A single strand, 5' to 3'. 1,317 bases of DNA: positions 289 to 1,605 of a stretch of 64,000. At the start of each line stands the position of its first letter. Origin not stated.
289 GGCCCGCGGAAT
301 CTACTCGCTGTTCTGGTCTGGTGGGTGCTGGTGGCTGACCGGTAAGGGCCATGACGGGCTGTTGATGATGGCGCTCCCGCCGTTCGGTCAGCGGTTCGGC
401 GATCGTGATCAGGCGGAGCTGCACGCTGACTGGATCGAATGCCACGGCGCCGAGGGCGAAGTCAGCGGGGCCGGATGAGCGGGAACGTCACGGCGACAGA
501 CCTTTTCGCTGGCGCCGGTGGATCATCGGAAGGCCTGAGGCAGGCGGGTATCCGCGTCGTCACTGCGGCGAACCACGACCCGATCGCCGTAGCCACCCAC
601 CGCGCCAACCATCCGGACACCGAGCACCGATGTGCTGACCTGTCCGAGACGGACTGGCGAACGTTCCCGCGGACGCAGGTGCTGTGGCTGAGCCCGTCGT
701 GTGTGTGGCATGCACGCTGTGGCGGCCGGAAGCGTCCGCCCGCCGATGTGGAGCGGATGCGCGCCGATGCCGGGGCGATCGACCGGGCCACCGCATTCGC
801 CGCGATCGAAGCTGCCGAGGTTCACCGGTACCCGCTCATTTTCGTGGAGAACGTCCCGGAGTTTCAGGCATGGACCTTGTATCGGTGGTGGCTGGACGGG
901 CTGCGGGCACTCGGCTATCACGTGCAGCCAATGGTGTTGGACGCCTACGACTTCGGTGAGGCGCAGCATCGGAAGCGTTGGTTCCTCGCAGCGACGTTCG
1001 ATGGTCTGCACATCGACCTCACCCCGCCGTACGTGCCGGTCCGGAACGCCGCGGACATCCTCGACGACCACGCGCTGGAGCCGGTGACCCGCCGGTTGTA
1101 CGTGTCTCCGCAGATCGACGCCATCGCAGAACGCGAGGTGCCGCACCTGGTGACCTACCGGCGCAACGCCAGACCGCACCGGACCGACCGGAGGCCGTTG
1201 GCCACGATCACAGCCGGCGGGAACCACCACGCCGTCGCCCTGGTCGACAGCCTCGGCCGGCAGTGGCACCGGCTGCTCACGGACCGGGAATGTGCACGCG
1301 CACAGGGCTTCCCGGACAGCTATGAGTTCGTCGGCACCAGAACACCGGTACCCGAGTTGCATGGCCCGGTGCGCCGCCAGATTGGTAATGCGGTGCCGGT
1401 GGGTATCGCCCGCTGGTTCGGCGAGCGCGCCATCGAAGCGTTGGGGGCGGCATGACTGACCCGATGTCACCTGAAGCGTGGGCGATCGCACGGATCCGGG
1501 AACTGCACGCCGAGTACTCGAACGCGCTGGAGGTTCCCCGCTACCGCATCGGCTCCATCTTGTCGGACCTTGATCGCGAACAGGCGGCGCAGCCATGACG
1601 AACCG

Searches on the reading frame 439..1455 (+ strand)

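Call 69: search_protein_families(library=phrogs, proteins=[window:439-1455:+], max_evalue=0.00001)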
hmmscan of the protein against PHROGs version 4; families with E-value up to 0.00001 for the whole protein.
window:439-1455:+ (338 aa): 8 families
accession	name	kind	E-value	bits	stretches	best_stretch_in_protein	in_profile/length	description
phrog_116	-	other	2.9e-69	235.2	1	12-336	203-494/779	DNA methyltransferase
phrog_363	-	other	8.2e-28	98.5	1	9-189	46-217/327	DNA methyltransferase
phrog_5999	-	other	2.9e-21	76.5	1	17-105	3-94/109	DNA methyltransferase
phrog_29443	-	unknown function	6.6e-11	42.8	1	20-146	6-125/273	-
phrog_13621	-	unknown function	2.4e-07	31.7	1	278-332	55-109/121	-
phrog_23072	-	other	1.7e-06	28.8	0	278-326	334-382/400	DNA methyltransferase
phrog_23910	-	unknown function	2.3e-06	28.6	0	276-328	41-91/99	-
phrog_26324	-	other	8.5e-06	26.9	0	278-331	148-203/210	DNA methyltransferase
